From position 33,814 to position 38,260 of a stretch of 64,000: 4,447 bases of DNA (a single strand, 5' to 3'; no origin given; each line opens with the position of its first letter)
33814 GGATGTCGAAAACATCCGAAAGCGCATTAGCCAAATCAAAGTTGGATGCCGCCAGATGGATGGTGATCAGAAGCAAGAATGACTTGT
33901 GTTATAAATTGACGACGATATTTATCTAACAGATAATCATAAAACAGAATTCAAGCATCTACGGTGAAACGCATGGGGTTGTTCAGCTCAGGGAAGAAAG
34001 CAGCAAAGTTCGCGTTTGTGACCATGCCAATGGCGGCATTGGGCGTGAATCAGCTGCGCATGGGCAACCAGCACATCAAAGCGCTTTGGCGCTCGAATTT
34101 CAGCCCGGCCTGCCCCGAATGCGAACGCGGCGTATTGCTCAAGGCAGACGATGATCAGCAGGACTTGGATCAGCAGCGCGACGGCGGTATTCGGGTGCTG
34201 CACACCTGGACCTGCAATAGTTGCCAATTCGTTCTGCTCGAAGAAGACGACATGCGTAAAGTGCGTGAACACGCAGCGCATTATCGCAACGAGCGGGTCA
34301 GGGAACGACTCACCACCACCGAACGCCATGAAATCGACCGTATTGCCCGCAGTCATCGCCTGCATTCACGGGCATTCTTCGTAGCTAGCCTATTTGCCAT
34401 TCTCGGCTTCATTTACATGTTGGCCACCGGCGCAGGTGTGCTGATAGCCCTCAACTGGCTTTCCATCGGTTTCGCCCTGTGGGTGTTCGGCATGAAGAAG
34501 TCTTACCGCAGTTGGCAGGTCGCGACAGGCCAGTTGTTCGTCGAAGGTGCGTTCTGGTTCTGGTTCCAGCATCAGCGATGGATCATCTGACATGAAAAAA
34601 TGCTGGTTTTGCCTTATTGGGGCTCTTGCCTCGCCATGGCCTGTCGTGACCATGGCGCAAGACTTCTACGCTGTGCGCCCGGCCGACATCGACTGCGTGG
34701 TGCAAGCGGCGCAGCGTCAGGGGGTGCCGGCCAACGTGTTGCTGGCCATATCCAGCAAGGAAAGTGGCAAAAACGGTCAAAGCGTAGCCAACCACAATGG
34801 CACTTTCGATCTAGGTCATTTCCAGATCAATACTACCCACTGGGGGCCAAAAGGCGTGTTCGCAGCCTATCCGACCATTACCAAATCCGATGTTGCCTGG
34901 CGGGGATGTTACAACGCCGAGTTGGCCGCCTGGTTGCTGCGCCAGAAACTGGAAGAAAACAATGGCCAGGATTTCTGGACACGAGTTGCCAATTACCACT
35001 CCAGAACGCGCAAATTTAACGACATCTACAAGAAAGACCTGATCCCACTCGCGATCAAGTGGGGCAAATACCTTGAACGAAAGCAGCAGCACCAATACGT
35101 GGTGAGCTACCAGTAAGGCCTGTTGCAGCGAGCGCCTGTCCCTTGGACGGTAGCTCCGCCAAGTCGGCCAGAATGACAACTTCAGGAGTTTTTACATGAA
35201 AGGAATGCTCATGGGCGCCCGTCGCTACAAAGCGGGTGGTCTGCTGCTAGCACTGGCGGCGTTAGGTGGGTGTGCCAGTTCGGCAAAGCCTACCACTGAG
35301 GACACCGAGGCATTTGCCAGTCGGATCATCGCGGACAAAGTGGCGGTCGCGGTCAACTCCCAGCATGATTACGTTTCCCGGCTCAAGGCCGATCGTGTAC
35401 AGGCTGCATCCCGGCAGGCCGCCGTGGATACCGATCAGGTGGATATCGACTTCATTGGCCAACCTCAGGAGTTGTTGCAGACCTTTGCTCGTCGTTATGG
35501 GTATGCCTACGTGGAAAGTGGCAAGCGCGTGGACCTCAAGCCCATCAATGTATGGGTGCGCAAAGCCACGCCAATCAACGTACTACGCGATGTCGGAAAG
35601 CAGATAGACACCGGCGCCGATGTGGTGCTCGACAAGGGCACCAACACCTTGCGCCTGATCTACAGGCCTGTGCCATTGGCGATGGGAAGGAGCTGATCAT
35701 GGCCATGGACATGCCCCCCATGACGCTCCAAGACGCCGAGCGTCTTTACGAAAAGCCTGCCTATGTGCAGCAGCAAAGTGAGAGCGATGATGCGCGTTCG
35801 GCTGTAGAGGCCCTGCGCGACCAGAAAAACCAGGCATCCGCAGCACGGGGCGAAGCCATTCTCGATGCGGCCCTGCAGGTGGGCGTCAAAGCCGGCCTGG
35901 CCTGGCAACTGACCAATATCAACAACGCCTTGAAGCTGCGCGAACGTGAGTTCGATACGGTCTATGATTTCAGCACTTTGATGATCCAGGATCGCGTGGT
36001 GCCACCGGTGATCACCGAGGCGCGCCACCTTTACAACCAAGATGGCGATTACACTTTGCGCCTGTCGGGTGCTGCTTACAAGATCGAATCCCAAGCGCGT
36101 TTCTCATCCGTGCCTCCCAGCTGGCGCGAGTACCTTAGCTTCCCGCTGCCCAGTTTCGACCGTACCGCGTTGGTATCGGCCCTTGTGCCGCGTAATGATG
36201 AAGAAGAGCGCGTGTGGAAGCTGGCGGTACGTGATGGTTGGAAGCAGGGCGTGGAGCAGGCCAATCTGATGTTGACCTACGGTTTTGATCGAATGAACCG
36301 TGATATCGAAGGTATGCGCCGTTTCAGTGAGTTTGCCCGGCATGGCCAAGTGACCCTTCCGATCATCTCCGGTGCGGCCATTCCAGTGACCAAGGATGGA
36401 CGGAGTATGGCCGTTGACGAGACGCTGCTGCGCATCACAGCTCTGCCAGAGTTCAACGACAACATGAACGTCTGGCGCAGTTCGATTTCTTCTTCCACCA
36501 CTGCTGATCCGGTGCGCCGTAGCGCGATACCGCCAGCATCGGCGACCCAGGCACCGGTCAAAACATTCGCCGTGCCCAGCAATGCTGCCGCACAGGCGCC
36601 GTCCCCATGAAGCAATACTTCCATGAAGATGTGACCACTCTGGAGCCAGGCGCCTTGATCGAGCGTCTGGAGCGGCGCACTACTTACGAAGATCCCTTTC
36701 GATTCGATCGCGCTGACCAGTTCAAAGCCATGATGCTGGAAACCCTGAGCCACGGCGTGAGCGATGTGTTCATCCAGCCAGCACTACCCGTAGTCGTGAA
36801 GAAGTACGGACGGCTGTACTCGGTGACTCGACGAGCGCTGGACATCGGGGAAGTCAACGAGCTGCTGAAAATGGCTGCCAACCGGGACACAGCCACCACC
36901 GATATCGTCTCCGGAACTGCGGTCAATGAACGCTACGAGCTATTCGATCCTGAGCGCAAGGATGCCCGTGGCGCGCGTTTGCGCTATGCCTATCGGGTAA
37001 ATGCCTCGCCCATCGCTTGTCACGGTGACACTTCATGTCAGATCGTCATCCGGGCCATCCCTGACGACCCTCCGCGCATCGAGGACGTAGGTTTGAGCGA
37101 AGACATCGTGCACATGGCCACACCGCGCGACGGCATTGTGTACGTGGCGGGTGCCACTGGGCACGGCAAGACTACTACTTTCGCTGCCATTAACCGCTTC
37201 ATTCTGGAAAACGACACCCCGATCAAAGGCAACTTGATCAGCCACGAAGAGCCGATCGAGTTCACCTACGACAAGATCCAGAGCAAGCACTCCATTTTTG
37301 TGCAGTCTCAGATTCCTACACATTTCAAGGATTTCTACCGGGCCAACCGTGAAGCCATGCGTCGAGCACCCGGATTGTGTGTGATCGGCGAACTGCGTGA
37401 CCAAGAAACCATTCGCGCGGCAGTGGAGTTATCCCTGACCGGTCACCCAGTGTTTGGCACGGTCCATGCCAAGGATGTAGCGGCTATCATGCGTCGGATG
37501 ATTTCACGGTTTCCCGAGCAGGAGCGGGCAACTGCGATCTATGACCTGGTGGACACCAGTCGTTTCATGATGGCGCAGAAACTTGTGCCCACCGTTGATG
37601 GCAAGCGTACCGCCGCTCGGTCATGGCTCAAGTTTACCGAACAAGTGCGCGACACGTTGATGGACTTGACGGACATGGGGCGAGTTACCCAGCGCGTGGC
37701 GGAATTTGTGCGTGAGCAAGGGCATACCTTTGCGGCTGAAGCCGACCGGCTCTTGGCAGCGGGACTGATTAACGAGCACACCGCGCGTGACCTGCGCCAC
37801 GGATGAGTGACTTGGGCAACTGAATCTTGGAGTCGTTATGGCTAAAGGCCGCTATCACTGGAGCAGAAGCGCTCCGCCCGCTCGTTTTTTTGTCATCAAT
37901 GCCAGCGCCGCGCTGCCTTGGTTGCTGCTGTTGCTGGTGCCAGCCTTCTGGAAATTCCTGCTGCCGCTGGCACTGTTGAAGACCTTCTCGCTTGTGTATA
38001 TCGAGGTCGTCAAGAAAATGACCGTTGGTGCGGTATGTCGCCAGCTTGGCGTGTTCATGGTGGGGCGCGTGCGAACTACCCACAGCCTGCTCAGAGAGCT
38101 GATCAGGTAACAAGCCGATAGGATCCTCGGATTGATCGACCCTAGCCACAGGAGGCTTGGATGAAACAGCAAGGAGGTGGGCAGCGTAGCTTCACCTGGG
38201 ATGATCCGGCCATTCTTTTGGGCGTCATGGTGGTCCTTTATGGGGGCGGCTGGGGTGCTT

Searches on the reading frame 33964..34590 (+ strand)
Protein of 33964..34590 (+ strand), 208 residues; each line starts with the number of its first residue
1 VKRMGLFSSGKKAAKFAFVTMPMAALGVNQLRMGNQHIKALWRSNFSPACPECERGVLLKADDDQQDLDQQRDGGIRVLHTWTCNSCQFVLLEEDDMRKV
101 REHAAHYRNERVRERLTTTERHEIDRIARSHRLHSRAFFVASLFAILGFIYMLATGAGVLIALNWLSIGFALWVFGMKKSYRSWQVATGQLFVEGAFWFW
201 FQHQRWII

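Call 4: search_protein_families(library=pfam, proteins=[window:33964-34590:+], max_evalue=0.01)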
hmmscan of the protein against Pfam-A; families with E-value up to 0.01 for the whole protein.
window:33964-34590:+ (208 aa): 0 families

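Call 24: search_protein_families(library=ncbifam, proteins=[window:33964-34590:+], max_evalue=0.01)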
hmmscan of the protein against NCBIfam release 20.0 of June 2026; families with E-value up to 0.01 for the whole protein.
window:33964-34590:+ (208 aa): 1 family
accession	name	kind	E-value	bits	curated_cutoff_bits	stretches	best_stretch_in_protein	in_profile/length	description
TIGR03830.1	CxxCG_CxxCG_HTH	subfamily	0.00087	19.1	61.8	1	50-136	1-82/127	type II TA system antitoxin MqsA family protein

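Call 105: search_protein_families(library=pfam, proteins=[window:33973-34590:+], max_evalue=5)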
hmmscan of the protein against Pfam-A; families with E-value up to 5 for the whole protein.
window:33973-34590:+ (205 aa): 3 families
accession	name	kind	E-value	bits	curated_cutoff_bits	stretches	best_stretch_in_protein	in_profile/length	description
PF24042.1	DUF7351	-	0.055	13.7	31.2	1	31-102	53-118/177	Domain of unknown function (DUF7351)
PF11026.13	DUF2721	-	0.057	13.8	28.3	1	97-174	29-106/129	Protein of unknown function (DUF2721)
PF25164.1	CoiA_N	-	0.47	10.5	26.3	1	46-58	19-31/50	Competence protein CoiA, N-terminal domain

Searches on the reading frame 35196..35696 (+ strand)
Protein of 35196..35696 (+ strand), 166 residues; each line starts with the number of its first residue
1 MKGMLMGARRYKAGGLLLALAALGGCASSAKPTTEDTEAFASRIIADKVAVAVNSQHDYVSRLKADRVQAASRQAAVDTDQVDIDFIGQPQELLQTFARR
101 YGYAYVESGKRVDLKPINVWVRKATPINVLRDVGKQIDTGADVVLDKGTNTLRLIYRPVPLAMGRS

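Call 5: search_protein_families(library=pfam, proteins=[window:35196-35696:+], max_evalue=0.01)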
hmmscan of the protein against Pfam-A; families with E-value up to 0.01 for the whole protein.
window:35196-35696:+ (166 aa): 1 family
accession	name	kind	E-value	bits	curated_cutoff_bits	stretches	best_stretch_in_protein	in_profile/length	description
PF16816.10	DotD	-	1.9e-10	41.4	27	1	52-156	12-121/121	DotD protein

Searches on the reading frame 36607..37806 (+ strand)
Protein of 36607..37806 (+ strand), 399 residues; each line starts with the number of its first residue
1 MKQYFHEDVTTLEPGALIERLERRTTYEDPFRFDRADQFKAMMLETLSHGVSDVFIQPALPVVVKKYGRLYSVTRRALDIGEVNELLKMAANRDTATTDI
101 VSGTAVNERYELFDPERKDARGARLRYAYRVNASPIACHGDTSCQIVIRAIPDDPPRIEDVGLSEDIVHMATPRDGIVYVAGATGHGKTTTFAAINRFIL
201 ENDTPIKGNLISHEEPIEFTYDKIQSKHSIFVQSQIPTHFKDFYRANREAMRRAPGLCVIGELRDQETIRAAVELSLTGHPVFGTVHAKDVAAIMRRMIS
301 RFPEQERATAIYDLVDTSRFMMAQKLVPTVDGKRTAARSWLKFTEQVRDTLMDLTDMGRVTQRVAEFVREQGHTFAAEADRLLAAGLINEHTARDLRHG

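Call 5: search_protein_families(library=pfam, proteins=[window:36607-37806:+], max_evalue=0.01)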
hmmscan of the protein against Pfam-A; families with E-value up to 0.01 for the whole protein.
window:36607-37806:+ (399 aa): 2 families
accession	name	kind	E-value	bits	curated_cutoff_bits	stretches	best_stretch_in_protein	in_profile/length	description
PF00437.27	T2SSE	-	1.1e-26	93.8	24.9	1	97-336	57-287/370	Type II/IV secretion system protein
PF00005.33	ABC_tran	-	0.01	16.9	25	0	168-243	4-74/137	ABC transporter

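Call 12: find_encoding_contigs(protein=window:36607-37806:+, flank=10000, max_places=8)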
Protein window:36607-37806:+ (399 aa): 4 contigs read that carry it; 3 places shown.
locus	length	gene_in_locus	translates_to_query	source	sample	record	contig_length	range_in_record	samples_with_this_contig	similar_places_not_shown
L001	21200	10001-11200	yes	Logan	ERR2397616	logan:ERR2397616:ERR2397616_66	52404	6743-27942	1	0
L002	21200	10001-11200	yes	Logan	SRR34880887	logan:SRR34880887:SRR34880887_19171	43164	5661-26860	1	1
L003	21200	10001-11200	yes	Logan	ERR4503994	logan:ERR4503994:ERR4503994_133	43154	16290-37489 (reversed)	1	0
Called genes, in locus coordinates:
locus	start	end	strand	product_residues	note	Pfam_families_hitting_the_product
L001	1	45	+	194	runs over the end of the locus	-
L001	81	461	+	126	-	-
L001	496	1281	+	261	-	-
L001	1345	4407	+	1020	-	-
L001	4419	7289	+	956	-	-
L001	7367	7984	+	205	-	-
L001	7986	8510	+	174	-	PF01464:SLT (weak)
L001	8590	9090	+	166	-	PF16816:DotD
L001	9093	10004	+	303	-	PF16932:T4SS_TraI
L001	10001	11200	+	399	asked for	PF00437:T2SSE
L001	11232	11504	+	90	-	-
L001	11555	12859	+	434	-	PF23127:DotM_C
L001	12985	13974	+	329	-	-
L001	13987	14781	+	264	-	-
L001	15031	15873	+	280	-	-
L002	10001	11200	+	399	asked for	PF00437:T2SSE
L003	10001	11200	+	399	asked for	PF00437:T2SSE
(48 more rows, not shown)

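Call 32: find_related_loci(query=window:36607-37806:+, collection=genome_contigs, flank=10000)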
Query window:36607-37806:+ (399 aa) in genome_contigs; peptide patterns used: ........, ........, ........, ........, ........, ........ (x = any residue, [..] = any of these).
36 stretches matched a pattern; 7 encode a relative of the query (tblastn E <= 1e-3); 6 distinct loci.
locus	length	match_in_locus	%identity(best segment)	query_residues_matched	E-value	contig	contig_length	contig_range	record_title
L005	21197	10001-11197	95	1-399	0e+0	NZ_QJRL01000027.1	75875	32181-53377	Pseudomonas sp. LB-090624 NODE_27_length_75875_cov_22.432143, whole genome shotgun sequence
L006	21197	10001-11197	95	1-399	0e+0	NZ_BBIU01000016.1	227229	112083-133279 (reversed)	Pseudomonas parafulva NBRC 16636 = DSM 17004 strain NBRC 16636, whole genome shotgun sequence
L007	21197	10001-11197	95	1-399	0e+0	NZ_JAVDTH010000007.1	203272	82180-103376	Pseudomonas hunanensis strain BE56 Ga0454497_07, whole genome shotgun sequence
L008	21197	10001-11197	94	1-399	0e+0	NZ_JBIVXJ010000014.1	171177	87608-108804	Pseudomonas sp. NPDC090592 NPDC090592_414_F11.ctg-0014, whole genome shotgun sequence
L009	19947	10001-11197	93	1-399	0e+0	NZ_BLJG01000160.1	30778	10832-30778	Pseudomonas juntendi strain BML3 BML3_contig_161, whole genome shotgun sequence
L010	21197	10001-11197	95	1-399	0e+0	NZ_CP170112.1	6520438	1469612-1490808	Pseudomonas sp. WOUb67 chromosome, complete genome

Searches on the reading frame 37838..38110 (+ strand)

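Call 5: search_protein_families(library=pfam, proteins=[window:37838-38110:+], max_evalue=0.01)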
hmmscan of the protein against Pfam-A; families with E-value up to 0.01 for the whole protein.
window:37838-38110:+ (90 aa): 0 families

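Call 24: search_protein_families(library=ncbifam, proteins=[window:37838-38110:+], max_evalue=0.01)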
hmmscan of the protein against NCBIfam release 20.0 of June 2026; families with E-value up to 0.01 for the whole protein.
window:37838-38110:+ (90 aa): 1 family
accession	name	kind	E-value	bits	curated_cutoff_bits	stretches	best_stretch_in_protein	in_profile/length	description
NF038220.1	IcmT_TraK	equivalog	1.1e-07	31.9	40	1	8-83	1-73/81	IcmT/TraK family protein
